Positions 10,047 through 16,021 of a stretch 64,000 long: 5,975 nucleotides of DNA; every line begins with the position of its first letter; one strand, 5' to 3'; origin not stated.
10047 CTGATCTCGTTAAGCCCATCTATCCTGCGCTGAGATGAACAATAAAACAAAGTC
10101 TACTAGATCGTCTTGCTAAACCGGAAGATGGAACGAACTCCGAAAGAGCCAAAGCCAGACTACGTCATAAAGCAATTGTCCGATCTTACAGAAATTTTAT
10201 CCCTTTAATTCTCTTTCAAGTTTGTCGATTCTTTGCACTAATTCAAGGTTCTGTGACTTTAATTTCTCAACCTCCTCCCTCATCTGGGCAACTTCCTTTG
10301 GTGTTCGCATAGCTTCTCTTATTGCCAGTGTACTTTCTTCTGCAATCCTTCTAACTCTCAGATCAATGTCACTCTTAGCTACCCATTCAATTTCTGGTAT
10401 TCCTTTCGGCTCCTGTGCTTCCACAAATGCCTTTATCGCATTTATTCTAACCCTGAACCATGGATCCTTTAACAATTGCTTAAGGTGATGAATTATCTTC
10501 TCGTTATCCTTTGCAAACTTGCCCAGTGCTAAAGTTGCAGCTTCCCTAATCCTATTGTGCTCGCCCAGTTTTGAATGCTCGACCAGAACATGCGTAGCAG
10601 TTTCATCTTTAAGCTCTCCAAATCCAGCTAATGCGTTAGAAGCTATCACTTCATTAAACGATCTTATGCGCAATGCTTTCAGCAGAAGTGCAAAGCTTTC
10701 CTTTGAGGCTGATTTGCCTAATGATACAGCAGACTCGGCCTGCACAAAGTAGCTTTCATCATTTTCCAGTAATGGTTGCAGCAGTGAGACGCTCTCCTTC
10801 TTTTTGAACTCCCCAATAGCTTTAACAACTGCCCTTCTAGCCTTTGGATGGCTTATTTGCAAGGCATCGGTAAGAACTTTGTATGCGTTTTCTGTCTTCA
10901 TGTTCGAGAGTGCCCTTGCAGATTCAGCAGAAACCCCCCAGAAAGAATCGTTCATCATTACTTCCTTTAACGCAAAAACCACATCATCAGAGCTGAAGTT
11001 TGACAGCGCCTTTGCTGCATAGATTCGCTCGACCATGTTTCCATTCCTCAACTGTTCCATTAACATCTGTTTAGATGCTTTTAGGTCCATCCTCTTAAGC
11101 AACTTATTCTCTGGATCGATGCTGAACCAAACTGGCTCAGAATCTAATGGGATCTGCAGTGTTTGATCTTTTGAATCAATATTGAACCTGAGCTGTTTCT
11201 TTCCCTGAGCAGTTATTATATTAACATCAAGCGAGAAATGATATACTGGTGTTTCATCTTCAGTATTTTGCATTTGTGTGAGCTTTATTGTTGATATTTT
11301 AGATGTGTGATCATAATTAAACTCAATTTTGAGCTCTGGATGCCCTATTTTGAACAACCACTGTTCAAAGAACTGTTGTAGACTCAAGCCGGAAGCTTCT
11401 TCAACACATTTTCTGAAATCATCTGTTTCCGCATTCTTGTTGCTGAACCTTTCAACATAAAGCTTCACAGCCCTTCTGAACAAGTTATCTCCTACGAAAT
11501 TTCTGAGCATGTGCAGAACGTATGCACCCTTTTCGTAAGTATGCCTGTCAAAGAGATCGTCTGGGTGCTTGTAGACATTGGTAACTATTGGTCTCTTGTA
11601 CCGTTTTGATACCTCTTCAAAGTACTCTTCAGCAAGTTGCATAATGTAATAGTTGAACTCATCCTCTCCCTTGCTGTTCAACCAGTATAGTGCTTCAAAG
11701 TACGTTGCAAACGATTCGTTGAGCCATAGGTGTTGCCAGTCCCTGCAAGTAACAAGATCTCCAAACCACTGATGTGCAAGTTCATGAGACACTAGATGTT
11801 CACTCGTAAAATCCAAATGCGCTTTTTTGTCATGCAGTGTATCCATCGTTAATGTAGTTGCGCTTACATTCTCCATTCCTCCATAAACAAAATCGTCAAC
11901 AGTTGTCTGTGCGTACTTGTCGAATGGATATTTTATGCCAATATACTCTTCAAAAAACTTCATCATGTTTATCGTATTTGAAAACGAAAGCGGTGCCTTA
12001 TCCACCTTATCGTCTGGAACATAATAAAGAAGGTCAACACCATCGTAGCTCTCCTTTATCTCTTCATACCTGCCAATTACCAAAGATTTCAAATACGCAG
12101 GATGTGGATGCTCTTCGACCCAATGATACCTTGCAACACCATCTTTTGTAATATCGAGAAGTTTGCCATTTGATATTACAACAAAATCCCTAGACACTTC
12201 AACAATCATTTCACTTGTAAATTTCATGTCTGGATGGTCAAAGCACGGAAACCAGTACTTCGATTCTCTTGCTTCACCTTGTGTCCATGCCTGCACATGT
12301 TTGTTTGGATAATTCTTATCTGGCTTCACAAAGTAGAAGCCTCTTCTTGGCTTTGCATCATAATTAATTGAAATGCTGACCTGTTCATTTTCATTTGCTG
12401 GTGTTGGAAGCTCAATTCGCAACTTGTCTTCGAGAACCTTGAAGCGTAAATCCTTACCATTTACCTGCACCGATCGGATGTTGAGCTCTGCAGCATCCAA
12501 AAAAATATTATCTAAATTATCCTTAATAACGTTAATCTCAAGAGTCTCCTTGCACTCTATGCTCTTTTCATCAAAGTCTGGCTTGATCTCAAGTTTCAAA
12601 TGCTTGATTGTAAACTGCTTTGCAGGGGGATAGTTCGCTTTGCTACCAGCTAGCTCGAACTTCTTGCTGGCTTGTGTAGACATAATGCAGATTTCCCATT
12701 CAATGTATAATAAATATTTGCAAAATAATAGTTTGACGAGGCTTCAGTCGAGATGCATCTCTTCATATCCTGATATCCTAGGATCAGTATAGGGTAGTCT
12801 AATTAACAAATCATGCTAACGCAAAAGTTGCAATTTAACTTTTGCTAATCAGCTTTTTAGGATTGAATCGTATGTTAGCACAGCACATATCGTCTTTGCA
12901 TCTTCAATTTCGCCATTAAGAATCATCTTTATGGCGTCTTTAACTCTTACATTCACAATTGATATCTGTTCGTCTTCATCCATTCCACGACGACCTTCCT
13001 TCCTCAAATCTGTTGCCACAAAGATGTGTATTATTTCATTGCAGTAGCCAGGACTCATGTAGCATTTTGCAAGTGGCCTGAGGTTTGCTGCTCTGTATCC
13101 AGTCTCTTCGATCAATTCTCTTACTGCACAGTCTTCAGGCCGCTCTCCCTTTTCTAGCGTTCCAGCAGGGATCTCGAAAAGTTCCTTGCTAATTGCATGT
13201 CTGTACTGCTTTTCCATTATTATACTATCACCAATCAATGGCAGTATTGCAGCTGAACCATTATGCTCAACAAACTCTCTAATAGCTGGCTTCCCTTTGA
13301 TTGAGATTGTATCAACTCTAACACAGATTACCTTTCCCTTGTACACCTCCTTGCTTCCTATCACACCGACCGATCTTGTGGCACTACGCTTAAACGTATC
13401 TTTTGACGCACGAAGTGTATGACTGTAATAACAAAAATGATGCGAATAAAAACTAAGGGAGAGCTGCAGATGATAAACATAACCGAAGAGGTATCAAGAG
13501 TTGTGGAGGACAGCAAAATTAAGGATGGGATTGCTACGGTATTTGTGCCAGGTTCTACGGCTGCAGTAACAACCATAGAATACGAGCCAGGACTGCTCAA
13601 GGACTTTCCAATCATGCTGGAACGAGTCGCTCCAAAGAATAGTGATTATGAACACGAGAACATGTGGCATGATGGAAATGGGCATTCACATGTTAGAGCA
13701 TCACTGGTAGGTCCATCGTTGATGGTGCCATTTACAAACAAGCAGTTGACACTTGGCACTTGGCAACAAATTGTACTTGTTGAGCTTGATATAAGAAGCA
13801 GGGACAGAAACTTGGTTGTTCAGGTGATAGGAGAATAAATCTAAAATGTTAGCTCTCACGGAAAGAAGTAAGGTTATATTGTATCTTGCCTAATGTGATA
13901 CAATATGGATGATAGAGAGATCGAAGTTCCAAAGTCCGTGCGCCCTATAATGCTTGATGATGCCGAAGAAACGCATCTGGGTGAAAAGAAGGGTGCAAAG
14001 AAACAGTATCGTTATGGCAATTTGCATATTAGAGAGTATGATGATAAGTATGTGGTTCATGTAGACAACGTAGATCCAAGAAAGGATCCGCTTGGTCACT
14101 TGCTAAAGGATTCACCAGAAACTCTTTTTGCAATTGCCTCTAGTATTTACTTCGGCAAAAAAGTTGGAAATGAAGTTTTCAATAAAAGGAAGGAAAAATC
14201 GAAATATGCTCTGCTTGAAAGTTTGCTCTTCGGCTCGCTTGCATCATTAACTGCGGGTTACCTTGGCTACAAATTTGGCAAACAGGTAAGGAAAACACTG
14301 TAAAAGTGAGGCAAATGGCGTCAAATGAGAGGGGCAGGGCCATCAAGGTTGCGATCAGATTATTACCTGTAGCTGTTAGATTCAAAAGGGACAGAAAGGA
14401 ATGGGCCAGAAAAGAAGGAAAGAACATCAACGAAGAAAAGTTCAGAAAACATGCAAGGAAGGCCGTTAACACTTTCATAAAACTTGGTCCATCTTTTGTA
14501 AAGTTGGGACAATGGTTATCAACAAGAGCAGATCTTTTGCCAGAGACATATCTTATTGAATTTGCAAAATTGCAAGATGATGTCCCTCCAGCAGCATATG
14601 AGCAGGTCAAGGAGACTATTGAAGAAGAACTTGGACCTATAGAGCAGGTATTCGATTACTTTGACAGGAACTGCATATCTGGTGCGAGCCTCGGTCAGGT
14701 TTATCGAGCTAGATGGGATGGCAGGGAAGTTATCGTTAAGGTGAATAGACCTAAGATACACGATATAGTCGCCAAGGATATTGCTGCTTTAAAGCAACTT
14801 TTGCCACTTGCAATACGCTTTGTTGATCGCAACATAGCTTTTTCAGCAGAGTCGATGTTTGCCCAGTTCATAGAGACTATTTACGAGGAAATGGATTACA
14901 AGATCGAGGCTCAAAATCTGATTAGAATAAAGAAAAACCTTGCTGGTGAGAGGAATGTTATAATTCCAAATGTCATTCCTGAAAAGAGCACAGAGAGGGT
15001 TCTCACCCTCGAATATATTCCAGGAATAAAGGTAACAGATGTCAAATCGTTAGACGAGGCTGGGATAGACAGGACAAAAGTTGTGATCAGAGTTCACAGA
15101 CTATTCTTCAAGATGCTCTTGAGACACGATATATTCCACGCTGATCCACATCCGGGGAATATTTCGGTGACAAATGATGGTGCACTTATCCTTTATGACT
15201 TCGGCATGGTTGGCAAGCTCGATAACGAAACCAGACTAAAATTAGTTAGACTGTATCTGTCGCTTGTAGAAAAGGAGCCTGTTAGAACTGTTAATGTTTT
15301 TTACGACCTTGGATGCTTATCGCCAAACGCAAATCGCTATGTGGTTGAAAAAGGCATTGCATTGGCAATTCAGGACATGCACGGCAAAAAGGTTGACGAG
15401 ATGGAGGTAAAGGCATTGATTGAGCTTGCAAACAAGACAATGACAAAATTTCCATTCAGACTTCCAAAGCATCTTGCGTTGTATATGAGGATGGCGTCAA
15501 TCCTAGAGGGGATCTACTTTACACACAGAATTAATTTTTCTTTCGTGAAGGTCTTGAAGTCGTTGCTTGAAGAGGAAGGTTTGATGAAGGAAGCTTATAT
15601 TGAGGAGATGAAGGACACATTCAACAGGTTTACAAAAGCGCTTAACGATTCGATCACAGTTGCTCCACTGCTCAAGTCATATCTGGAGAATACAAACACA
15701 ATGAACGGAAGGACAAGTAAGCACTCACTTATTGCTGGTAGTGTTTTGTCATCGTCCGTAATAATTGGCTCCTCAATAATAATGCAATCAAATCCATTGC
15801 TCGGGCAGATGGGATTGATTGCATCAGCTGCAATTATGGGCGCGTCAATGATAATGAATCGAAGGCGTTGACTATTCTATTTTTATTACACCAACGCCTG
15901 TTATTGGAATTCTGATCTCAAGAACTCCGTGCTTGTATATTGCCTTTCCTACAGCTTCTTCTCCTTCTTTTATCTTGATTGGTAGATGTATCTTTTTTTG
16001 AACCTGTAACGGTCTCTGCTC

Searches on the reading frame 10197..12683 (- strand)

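Call 40: search_protein_families(library=pfam, proteins=[window:10197-12683:-], max_evalue=0.001)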
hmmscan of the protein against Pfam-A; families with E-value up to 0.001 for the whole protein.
window:10197-12683:- (828 aa): 5 families
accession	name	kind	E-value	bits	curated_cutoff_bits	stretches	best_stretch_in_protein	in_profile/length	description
PF01433.26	Peptidase_M1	-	5.5e-54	183.5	27.7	1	234-442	3-218/218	Peptidase family M1 domain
PF13646.12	HEAT_2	-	1.1e-28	99.8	27.7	3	611-672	12-72/88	HEAT repeats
PF17900.6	Peptidase_M1_N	-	1.5e-26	94.1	25.8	1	28-198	4-186/186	Peptidase M1 N-terminal domain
PF03130.22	HEAT_PBS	-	1.7e-13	50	20.9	0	616-641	2-27/27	PBS lyase HEAT-like repeat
PF02985.28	HEAT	-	5e-08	32.9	23.5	0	730-755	1-26/31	HEAT repeat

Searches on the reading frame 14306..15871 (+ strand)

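Call 40: search_protein_families(library=pfam, proteins=[window:14306-15871:+], max_evalue=0.001)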
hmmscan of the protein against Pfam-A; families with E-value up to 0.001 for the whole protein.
window:14306-15871:+ (521 aa): 2 families
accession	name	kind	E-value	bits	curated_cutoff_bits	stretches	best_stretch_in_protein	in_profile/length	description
PF03109.22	ABC1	-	1.8e-68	230.8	22.9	1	88-325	1-237/244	ABC1 atypical kinase-like domain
PF00069.31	Pkinase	-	0.00046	20.1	31.7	0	202-311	45-154/263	Protein kinase domain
